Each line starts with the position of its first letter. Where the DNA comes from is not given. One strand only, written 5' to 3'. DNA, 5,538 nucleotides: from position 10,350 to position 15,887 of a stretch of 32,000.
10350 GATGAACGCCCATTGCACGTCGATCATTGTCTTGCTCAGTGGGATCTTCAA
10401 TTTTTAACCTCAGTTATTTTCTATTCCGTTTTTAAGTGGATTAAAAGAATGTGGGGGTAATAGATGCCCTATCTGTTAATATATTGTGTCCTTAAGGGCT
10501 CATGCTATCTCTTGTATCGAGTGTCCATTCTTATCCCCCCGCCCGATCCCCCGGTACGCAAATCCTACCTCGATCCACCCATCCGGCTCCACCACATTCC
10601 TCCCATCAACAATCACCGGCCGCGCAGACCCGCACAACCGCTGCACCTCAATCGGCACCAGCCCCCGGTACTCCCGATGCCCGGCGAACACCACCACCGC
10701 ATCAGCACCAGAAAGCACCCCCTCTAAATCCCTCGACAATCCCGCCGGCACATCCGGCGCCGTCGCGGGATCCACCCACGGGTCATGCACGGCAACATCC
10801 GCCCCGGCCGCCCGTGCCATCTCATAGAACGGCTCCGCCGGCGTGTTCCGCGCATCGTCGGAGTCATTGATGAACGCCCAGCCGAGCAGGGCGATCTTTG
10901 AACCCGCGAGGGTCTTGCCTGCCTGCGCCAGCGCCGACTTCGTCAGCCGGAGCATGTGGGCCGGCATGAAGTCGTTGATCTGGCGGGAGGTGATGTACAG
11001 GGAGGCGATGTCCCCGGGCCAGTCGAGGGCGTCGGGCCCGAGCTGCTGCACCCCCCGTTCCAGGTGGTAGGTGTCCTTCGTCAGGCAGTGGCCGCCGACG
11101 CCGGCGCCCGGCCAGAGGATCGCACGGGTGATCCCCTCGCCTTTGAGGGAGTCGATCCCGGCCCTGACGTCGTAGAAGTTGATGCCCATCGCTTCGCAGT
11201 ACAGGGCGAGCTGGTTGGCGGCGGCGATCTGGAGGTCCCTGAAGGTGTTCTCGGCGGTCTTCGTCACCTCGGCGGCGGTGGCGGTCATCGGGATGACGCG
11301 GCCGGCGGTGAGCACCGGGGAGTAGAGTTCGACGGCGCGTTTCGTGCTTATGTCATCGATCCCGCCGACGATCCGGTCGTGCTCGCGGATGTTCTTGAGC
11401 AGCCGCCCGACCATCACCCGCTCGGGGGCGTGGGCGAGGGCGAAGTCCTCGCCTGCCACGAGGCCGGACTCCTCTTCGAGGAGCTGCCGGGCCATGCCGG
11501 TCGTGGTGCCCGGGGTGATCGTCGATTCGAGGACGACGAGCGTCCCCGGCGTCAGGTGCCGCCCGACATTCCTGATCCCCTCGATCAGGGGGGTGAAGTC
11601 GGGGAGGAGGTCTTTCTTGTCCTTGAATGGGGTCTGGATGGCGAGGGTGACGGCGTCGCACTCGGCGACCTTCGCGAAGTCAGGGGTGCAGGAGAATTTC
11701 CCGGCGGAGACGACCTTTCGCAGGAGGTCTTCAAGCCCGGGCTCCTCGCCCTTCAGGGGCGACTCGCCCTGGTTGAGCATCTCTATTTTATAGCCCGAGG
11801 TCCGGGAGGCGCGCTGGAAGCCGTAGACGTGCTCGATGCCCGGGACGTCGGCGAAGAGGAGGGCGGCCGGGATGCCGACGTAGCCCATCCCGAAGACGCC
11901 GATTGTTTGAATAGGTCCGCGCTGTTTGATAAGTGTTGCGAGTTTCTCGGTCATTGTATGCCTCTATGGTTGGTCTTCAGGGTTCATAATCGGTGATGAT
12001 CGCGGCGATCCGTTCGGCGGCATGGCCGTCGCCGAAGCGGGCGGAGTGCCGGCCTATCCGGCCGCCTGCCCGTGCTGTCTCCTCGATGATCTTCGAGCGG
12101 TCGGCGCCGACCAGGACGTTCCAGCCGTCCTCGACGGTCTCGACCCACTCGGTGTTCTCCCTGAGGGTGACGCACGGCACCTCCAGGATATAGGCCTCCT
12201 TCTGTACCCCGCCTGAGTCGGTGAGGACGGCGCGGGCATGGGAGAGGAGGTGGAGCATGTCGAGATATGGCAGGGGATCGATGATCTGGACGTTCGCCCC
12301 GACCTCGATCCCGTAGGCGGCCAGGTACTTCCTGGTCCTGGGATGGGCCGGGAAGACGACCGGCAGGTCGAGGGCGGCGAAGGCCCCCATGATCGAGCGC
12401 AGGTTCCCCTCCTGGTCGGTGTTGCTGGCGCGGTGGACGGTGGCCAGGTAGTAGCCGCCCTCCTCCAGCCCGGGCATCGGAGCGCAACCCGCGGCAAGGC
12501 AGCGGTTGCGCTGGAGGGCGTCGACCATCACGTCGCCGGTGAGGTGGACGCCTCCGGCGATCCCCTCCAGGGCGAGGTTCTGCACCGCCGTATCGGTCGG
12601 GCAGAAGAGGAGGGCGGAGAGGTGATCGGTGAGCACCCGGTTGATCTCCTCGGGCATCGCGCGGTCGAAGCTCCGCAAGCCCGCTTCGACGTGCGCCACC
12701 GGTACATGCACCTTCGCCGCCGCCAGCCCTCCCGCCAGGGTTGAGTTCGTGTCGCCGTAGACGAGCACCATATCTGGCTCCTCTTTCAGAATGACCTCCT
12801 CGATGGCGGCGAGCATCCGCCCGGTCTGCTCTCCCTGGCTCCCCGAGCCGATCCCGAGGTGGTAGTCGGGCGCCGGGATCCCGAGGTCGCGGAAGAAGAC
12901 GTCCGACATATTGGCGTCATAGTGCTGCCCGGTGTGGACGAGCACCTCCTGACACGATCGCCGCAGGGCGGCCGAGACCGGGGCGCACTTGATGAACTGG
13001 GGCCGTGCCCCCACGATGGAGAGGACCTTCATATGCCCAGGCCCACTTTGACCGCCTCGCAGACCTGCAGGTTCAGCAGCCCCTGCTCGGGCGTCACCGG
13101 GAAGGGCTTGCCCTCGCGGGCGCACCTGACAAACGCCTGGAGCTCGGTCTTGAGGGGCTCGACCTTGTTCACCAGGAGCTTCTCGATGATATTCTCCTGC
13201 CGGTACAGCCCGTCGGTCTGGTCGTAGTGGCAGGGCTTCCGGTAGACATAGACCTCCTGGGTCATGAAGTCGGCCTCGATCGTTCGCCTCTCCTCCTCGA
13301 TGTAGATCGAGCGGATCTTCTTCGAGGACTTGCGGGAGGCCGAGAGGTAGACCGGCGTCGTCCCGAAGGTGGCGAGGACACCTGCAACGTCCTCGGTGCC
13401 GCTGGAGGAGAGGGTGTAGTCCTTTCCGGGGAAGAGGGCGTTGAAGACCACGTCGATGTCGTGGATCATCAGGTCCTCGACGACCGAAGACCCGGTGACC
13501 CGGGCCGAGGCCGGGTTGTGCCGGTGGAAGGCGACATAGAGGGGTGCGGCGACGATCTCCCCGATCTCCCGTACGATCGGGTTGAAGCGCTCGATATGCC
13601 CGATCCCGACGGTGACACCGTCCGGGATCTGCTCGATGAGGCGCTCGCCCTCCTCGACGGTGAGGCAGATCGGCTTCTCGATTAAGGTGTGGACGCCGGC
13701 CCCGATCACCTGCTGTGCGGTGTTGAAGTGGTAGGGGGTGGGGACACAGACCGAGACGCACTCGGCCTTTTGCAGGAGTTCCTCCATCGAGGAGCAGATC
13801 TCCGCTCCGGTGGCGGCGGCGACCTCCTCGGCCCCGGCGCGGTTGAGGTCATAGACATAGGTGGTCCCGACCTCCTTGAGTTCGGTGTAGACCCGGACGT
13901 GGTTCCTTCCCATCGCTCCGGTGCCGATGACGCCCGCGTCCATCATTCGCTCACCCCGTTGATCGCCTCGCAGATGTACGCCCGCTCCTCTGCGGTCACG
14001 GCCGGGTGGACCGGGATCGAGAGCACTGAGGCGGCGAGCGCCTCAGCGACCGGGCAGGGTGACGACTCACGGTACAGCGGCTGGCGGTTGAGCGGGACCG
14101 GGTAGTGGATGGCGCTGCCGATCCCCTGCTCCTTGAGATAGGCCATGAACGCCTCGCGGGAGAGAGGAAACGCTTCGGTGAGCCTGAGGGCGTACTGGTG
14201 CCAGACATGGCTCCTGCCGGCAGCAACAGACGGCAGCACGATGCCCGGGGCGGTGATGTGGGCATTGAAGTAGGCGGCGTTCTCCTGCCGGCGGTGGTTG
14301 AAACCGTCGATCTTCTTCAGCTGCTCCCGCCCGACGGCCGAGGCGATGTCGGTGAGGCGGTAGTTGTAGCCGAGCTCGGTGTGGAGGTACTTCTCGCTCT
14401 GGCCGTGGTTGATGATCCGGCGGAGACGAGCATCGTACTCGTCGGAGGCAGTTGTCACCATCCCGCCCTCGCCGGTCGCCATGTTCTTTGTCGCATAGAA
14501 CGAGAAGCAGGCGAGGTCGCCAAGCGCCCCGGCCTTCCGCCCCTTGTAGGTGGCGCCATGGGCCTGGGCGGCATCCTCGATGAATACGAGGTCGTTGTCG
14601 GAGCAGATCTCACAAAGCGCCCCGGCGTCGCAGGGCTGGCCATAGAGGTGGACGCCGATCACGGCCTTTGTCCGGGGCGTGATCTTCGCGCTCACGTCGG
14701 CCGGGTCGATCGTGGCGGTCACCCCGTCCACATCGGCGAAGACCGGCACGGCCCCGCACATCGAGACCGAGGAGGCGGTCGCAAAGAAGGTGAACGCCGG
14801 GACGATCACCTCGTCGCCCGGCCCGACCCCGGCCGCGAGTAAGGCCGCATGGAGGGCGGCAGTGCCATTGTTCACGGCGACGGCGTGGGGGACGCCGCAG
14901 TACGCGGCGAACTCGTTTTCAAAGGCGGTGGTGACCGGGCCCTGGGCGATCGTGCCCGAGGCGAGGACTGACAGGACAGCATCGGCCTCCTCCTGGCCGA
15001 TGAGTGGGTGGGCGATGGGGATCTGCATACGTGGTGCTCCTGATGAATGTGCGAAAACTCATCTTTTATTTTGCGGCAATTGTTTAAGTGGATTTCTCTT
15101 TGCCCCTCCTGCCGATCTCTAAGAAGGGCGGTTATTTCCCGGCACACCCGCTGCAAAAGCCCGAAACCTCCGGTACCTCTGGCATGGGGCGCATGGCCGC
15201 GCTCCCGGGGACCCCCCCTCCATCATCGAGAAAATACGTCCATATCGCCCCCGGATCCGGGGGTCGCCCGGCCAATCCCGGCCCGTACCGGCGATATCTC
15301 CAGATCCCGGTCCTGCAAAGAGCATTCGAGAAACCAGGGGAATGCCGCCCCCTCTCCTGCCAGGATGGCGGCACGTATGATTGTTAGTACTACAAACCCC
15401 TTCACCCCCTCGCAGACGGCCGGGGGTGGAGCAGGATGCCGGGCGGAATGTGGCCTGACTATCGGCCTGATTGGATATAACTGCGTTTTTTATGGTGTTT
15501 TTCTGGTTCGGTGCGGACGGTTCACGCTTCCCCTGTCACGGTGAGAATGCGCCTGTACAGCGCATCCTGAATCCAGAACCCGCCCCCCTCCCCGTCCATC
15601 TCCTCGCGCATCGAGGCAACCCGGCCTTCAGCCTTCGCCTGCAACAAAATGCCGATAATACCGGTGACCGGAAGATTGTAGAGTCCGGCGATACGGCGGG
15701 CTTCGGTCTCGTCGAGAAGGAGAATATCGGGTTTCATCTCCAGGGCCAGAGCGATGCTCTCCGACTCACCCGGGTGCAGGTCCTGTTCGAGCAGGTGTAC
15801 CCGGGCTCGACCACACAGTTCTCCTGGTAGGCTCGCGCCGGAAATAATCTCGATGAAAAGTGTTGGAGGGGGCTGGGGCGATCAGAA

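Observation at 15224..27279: Five co-oriented copies of an undescribed non-coding element of about 205-275 bp, each just 3' of a minus-strand toxin gene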

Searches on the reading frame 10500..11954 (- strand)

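Call 35: search_protein_families(library=ncbifam, proteins=[window:10500-11954:-], max_evalue=0.00001)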
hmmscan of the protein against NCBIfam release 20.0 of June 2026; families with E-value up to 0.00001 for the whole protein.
window:10500-11954:- (484 aa): 7 families
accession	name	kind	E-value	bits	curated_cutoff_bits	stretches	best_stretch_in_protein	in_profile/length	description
TIGR03026.1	NDP-sugDHase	subfamily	1.3e-93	314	189.8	1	17-453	2-413/413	nucleotide sugar dehydrogenase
NF040825.1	UDPMaNacDH_Arch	equivalog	1.1e-82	278.2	750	1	17-474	2-417/418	UDP-N-acetyl-D-mannosamine dehydrogenase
NF008286.0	PRK11064.1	equivalog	1.7e-57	194.9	459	1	16-438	4-408/420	UDP-N-acetyl-D-mannosamine dehydrogenase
NF041297.1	UDPGDh_AglM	equivalog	3.4e-50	171.2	670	1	18-458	3-420/429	UDP-glucose 6-dehydrogenase AglM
NF047673.2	TeichurnBiosyTuaD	equivalog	7.3e-40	137.4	700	1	16-473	2-432/439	UDP-glucose 6-dehydrogenase TuaD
NF011729.0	PRK15182.1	equivalog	8.1e-37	127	592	1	18-453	9-414/425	Vi polysaccharide biosynthesis UDP-N-acetylglucosamine C-6 dehydrogenase TviB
NF011631.0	PRK15057.1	equivalog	1.1e-09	38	757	1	18-304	3-267/388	UDP-glucose 6-dehydrogenase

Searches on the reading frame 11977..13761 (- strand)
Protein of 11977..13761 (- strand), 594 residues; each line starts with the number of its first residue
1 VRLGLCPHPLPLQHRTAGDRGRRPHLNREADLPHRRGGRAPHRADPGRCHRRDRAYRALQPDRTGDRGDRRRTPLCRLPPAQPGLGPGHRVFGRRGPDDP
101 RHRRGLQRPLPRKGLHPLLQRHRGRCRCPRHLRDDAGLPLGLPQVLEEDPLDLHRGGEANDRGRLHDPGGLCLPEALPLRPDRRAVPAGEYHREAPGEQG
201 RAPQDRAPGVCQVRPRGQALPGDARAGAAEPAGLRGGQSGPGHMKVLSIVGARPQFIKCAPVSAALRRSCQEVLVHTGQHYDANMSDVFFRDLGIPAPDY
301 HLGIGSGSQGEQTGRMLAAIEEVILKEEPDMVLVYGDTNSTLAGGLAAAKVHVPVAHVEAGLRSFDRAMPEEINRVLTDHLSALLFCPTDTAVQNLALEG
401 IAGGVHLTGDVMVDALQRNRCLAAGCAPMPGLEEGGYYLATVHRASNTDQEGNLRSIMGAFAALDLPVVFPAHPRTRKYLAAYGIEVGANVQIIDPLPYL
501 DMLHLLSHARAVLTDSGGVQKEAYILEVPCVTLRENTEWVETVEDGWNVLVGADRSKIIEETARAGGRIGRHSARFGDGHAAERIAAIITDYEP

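Call 35: search_protein_families(library=ncbifam, proteins=[window:11977-13761:-], max_evalue=0.00001)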
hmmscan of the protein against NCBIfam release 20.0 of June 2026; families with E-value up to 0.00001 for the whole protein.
window:11977-13761:- (594 aa): 2 families
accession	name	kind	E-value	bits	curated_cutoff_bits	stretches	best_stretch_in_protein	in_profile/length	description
TIGR00236.1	wecB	equivalog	4.4e-97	325.5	210.15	1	244-591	1-364/366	non-hydrolyzing UDP-N-acetylglucosamine 2-epimerase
TIGR03568.1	NeuC_NnaA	equivalog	1.9e-11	43.4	235.9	1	310-533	75-306/365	UDP-N-acetylglucosamine 2-epimerase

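Call 36: find_related_loci(query=window:11977-13761:-, collection=genome_contigs, flank=10000)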
Query window:11977-13761:- (594 aa) in genome_contigs; peptide patterns used: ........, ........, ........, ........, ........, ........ (x = any residue, [..] = any of these).
600 stretches matched a pattern (row limit reached: there are more); 563 encode a relative of the query (tblastn E <= 1e-3); the best 80 are kept; 80 distinct loci.
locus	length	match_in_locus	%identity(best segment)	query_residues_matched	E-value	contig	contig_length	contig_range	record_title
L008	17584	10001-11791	69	1-594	0e+0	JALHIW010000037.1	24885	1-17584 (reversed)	MAG: Methanomicrobiaceae archaeon isolate 7-NCT_009 scaffold_1162, whole genome shotgun sequence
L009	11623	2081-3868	69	1-593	0e+0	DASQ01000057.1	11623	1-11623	MAG TPA_asm: Methanoculleus marisnigri isolate UBA468 UBA468_contig_294, whole genome shotgun sequence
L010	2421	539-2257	69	25-594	0e+0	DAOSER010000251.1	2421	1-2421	MAG TPA_asm: Methanoculleus sp. isolate AMR_MDS_1800 NODE_15221_length_2421_cov_92.329248, whole genome shotgun sequence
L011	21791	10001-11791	60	2-593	0e+0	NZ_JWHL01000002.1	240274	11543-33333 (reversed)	Methanocalculus chunghsingensis strain K1F9705b K1F9705b_contig2, whole genome shotgun sequence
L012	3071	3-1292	72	166-594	0e+0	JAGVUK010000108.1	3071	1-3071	MAG: Methanomicrobiales archaeon isolate WAS_Bin_24 WAS_Bin_24_scaffold_15741, whole genome shotgun sequence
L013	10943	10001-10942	75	244-552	3e-152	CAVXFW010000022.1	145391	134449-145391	MAG: uncultured Methanomicrobiaceae archaeon isolate MFD02416.bin.2.146 genome assembly, contig: contig_93608, whole gen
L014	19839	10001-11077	64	238-589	2e-140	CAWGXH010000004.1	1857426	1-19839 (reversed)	MAG: uncultured Methanomicrobiaceae archaeon isolate MFD02416.bin.2.52 genome assembly, contig: contig_27855, whole geno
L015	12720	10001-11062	61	243-592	2e-140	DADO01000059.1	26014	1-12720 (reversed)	MAG TPA_asm: Methanosarcina sp. UBA402 UBA402_contig_784, whole genome shotgun sequence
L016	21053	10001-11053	61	243-589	7e-139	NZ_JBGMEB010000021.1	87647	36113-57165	MAG: Methanomethylovorans sp. isolate DMCM NODE_53_length_87647_cov_27.923046, whole genome shotgun sequence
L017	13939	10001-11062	62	244-593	3e-138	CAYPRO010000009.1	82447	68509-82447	MAG TPA_asm: uncultured Methanoculleus sp. isolate SRP263991_co4_12 genome assembly, contig: NODE_187_length_82447_cov_9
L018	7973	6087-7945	66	239-560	1e-138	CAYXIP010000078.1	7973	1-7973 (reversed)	MAG TPA_asm: uncultured Candidatus Methanoperedens sp. isolate SRP093762_co1_13 genome assembly, contig: NODE_5063_lengt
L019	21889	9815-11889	62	5-589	4e-138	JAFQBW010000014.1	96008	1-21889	MAG: Methanocorpusculum sp. isolate RGIG1678 Goat_Cecum-2__c133393, whole genome shotgun sequence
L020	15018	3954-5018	61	242-592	6e-138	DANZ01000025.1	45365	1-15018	MAG TPA_asm: Methanolobus sp. UBA474 UBA474_contig_20685, whole genome shotgun sequence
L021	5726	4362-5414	63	244-590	2e-137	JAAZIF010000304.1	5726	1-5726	MAG: Methanomicrobiales archaeon isolate AS19jrsBPTG_18 22014_AS19, whole genome shotgun sequence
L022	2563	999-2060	59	240-589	1e-141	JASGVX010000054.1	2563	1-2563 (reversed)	MAG: Methanobacteriota archaeon isolate MAG165_SZBP c_000000019302, whole genome shotgun sequence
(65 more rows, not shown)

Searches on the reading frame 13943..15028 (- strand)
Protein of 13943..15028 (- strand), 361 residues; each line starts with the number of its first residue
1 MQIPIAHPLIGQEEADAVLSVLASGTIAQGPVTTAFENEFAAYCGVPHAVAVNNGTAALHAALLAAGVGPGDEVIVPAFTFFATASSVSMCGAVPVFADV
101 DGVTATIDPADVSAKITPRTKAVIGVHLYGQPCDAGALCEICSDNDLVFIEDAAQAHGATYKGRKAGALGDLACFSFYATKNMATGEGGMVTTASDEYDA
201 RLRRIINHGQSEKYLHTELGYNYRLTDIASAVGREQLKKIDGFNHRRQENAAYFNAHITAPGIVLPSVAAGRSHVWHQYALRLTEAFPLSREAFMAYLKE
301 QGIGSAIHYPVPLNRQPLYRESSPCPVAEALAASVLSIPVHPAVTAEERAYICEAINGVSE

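Call 17: find_encoding_contigs(protein=window:13943-15028:-, flank=10000, max_places=10)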
Protein window:13943-15028:- (361 aa): no gene with exactly this product is on record in the collection.

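Call 35: search_protein_families(library=ncbifam, proteins=[window:13943-15028:-], max_evalue=0.00001)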
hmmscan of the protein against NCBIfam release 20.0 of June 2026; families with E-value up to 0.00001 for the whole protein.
window:13943-15028:- (361 aa): 13 families
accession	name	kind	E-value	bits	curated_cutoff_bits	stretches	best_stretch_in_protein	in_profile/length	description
TIGR03588.1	PseC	equivalog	4e-89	299.2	423.5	1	3-357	2-377/380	UDP-4-amino-4,6-dideoxy-N-acetyl-beta-L-altrosamine transaminase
NF008658.2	PRK11658.1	equivalog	2.5e-78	263.4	631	1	3-359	5-376/379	UDP-4-amino-4-deoxy-L-arabinose aminotransferase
TIGR04181.1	NHT_00031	hypoth_equivalog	9.4e-73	245.1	420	1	3-339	1-357/359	LegC family aminotransferase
NF008687.0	PRK11706.1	equivalog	2.8e-66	223.8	375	1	3-358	2-372/375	dTDP-4-amino-4,6-dideoxygalactose transaminase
TIGR04427.1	PLP_DesI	equivalog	5.3e-64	216.7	650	1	28-356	49-379/390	dTDP-4-dehydro-6-deoxyglucose aminotransferase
NF011936.0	PRK15407.1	equivalog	9.9e-59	199.1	423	2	3-199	37-241/440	lipopolysaccharide biosynthesis protein RfbH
TIGR02379.1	ECA_wecE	subfamily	2.7e-50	171.2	434.85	1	3-318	2-329/376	dTDP-4-amino-4,6-dideoxy-D-glucose transaminase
NF005816.0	PRK07682.1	equivalog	7e-07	28.2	620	1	56-124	100-168/390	aminotransferase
NF006488.0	PRK08912.1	equivalog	9.7e-07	28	498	1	52-158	92-192/387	aminotransferase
NF005732.0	PRK07550.1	equivalog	2.1e-06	27.1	366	1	47-126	93-173/389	aminotransferase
NF004621.0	PRK05957.1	equivalog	2.4e-06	26.5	498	1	50-154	92-201/389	pyridoxal phosphate-dependent aminotransferase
NF041364.1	GntC_guanitoxin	equivalog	5.5e-06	25.5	415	1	47-124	60-139/356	guanitoxin biosynthesis PLP-dependent (S)-gamma-hydroxy-L-arginine cyclodehydratase GntC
NF009079.0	PRK12414.1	subfamily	6.3e-06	25.4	481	1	56-124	100-167/384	methionine aminotransferase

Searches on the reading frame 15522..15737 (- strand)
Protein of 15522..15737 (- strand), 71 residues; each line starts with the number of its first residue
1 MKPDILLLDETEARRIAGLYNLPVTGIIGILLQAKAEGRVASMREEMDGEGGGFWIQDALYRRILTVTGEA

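Call 12: search_protein_families(library=pfam, proteins=[window:15522-15737:-], max_evalue=0.01)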
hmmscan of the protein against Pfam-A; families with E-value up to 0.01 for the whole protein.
window:15522-15737:- (71 aa): 1 family
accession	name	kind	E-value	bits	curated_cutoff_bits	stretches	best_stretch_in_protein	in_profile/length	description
PF11848.13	DUF3368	-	5.7e-09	36.2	27.3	1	24-65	1-43/46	Domain of unknown function (DUF3368)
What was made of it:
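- Checked: a DUF3368 (PIN-like) remnant at 15522-15737 (Pfam, call 12);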
